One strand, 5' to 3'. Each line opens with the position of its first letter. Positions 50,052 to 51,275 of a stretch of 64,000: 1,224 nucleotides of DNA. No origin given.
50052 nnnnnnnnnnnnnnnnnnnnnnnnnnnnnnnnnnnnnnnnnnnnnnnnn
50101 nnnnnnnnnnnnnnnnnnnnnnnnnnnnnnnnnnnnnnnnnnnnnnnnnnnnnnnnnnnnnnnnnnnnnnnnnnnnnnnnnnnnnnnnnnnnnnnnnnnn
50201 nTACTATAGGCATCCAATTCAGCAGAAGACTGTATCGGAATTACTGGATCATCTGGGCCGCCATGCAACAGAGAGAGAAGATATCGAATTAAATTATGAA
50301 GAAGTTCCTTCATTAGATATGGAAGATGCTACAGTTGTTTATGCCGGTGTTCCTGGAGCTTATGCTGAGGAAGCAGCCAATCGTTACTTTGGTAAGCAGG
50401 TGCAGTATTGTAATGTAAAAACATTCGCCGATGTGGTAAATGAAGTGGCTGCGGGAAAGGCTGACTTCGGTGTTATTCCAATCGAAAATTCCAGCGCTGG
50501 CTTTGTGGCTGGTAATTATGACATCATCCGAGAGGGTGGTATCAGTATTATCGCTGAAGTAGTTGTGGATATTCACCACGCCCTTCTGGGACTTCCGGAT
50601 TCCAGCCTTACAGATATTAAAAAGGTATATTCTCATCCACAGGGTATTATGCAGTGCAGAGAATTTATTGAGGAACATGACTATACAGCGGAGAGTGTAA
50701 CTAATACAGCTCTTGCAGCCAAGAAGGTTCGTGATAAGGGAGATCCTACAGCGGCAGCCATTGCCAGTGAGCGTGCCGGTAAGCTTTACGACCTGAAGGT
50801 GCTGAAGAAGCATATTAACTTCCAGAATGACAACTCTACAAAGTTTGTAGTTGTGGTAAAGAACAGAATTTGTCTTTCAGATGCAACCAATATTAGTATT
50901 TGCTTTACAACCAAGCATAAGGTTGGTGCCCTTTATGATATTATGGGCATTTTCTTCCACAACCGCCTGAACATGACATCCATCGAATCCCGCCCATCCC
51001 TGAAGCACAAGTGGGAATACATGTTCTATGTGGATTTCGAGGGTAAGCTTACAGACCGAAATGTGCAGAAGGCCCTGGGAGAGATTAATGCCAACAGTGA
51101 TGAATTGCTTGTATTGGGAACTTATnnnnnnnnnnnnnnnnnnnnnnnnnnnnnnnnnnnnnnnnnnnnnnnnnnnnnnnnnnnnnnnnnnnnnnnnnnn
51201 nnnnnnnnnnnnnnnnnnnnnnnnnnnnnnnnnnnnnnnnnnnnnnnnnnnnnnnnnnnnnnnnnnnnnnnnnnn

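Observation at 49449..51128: FolB-FolK-prephenate dehydratase triple fusion linking folate and phenylalanine synthesis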

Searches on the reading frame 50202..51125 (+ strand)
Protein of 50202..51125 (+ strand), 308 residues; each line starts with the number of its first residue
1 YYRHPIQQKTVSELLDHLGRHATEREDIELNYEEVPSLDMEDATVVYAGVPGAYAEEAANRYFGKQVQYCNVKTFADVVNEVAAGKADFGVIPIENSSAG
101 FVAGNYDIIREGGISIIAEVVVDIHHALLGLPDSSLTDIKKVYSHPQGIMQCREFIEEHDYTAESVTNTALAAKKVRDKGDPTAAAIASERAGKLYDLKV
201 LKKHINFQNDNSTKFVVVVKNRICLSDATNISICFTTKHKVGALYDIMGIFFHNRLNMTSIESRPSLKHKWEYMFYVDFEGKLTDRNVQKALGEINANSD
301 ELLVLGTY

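Call 21: search_protein_representatives(protein=window:50202-51125:+)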
Query: 308 residues. Proteins with E-value up to 0.001 (for the whole library): 14474; up to 1e-10: 8558; up to 1e-30: 2037. The best 150 are listed.
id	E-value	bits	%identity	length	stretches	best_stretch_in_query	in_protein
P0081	2.0e-111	388.2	60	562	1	1-308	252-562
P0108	4.8e-87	308.1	63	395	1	91-308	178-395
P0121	4.0e-73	262.5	44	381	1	26-307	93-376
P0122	4.5e-70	252.5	32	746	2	44-308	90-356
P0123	5.1e-70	252.3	45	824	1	29-308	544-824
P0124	6.9e-70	251.8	44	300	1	32-308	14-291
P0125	2.2e-68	246.9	45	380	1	20-308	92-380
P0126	1.4e-67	244.3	44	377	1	27-308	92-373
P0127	4.1e-67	242.8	40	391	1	27-308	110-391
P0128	2.1e-66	240.4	45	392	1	40-308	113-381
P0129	1.0e-65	238.2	44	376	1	32-308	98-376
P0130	3.6e-65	236.4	34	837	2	43-308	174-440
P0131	4.7e-65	236.0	43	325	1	32-308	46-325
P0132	4.2e-63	229.6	41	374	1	32-308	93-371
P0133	1.6e-62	227.7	44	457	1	44-308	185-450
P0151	5.3e-58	212.8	42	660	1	31-308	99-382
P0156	1.5e-57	211.4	39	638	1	10-308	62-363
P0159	7.2e-57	209.1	40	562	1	39-308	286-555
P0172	4.3e-56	206.6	39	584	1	47-308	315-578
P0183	3.7e-55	203.5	39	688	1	11-308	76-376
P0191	2.1e-54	201.0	39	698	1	41-307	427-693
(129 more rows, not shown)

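Call 30: search_protein_families(library=pfam, proteins=[P0122, P0123, P0130, P0151, P0156, P0159, P0172, P0183, P0191], max_evalue=0.0001)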
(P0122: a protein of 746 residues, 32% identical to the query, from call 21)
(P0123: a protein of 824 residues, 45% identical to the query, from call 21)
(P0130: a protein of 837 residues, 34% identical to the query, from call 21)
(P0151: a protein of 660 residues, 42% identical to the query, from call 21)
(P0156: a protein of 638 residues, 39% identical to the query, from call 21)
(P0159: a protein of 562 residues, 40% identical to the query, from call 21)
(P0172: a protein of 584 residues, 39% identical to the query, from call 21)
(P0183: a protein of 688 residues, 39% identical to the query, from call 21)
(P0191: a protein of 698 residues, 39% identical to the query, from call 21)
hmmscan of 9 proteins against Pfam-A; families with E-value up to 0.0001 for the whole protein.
P0122 (746 aa): 3 families
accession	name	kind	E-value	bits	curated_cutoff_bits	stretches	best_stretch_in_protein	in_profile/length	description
PF00800.23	PDT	-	1.1e-99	332.1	25.2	2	91-270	1-180/181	Prephenate dehydratase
PF01817.26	CM_2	-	1.2e-26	93.1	27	1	382-458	3-80/80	Chorismate mutase type II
PF01842.31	ACT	-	5.5e-14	52.1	27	2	656-715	3-61/66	ACT domain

P0123 (824 aa): 4 families
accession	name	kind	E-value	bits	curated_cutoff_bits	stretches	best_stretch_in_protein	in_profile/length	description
PF00800.23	PDT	-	1.7e-55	188.1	25.2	1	560-737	1-179/181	Prephenate dehydratase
PF01817.26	CM_2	-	6.7e-22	77.9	27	1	455-533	1-80/80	Chorismate mutase type II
PF02875.26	Mur_ligase_C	-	3.8e-21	76.7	28.4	1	299-418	1-126/127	Mur ligase, glutamate ligase domain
PF08245.18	Mur_ligase_M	-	1.2e-12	48.6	24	1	45-272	1-199/200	Mur ligase middle domain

P0130 (837 aa): 3 families
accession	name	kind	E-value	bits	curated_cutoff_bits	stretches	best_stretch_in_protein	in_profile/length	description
PF00800.23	PDT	-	3.9e-97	323.8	25.2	2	176-352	1-178/181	Prephenate dehydratase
PF00793.26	DAHP_synth_1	-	2e-29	102.8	25.5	1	497-734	19-260/270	DAHP synthetase I family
PF01817.26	CM_2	-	5.1e-13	49.5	27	1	759-837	2-80/80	Chorismate mutase type II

P0151 (660 aa): 3 families
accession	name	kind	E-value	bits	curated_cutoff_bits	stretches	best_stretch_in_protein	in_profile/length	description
PF00800.23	PDT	-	1.5e-59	201.3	25.2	1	113-293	1-179/181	Prephenate dehydratase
PF00793.26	DAHP_synth_1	-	1.4e-28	100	25.5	1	423-647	10-251/270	DAHP synthetase I family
PF01817.26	CM_2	-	1.1e-17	64.5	27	1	14-93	1-80/80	Chorismate mutase type II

P0156 (638 aa): 3 families
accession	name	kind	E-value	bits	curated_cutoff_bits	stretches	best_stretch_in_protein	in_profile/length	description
PF00800.23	PDT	-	3.5e-56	190.3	25.2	1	94-274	1-179/181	Prephenate dehydratase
PF00793.26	DAHP_synth_1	-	1.7e-17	63.7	25.5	1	408-592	4-200/270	DAHP synthetase I family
PF01842.31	ACT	-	1.3e-05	25.3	27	1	297-351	12-65/66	ACT domain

P0159 (562 aa): 5 families
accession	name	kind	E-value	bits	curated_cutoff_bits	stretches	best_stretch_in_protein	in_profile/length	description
PF00800.23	PDT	-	2.6e-64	216.8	25.2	1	292-468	1-179/181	Prephenate dehydratase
PF02153.23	PDH_N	-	1.1e-18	67.7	26.5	1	46-166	23-152/154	Prephenate dehydrogenase, nucleotide-binding domain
PF03807.23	F420_oxidored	-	7.1e-09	36.6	21.6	1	16-98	2-91/94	NADP oxidoreductase coenzyme F420-dependent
PF07991.19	KARI_N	-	4.8e-07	29.9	20.6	1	12-96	3-92/165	Acetohydroxy acid isomeroreductase, NADPH-binding domain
PF02826.25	2-Hacid_dh_C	-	3.9e-05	23.5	25.1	1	12-77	35-103/178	D-isomer specific 2-hydroxyacid dehydrogenase, NAD binding domain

P0172 (584 aa): 6 families
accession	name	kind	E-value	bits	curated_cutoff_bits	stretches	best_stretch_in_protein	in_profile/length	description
PF00800.23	PDT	-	2.1e-58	197.6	25.2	1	313-491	1-179/181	Prephenate dehydratase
PF02153.23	PDH_N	-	8.9e-24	84.2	26.5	1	28-157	2-130/154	Prephenate dehydrogenase, nucleotide-binding domain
PF20463.3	PDH_C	-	2e-21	76.7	22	1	184-280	1-101/102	Prephenate dehydrogenase, dimerization domain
PF03807.23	F420_oxidored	-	4.6e-07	30.8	21.6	1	15-102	2-90/94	NADP oxidoreductase coenzyme F420-dependent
PF03446.21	NAD_binding_2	-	2.4e-06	28.1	21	1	15-134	2-122/161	NAD binding domain of 6-phosphogluconate dehydrogenase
PF02826.25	2-Hacid_dh_C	-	6.3e-06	26.1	25.1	1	6-79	30-99/178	D-isomer specific 2-hydroxyacid dehydrogenase, NAD binding domain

P0183 (688 aa): 3 families
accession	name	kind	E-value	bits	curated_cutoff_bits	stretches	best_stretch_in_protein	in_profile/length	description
PF00800.23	PDT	-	1e-57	195.3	25.2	1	107-287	1-179/181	Prephenate dehydratase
PF00793.26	DAHP_synth_1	-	1.8e-55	188.2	25.5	1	448-681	9-259/270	DAHP synthetase I family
PF01817.26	CM_2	-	1.1e-19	70.9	27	1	9-88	1-80/80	Chorismate mutase type II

P0191 (698 aa): 7 families
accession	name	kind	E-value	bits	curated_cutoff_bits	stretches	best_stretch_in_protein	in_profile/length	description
PF00155.27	Aminotran_1_2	-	2e-72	244.8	19.7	1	33-389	2-361/361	Aminotransferase class I and II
PF00800.23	PDT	-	3.1e-60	203.5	25.2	1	431-606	1-178/181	Prephenate dehydratase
PF01842.31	ACT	-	2.2e-08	34.1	27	1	627-668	11-51/66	ACT domain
PF01041.23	DegT_DnrJ_EryC1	-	3.4e-08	33.6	19.8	1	96-169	44-118/360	DegT/DnrJ/EryC1/StrS aminotransferase family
PF12897.13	Asp_aminotransf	-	3.5e-07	29.8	27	1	118-293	126-306/421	Aspartate amino-transferase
PF00266.25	Aminotran_5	-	5e-06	26.2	21.5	0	88-189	56-165/371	Aminotransferase class-V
PF04864.19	Alliinase_C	-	4.2e-05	23.1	22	0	95-292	69-250/363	Allinase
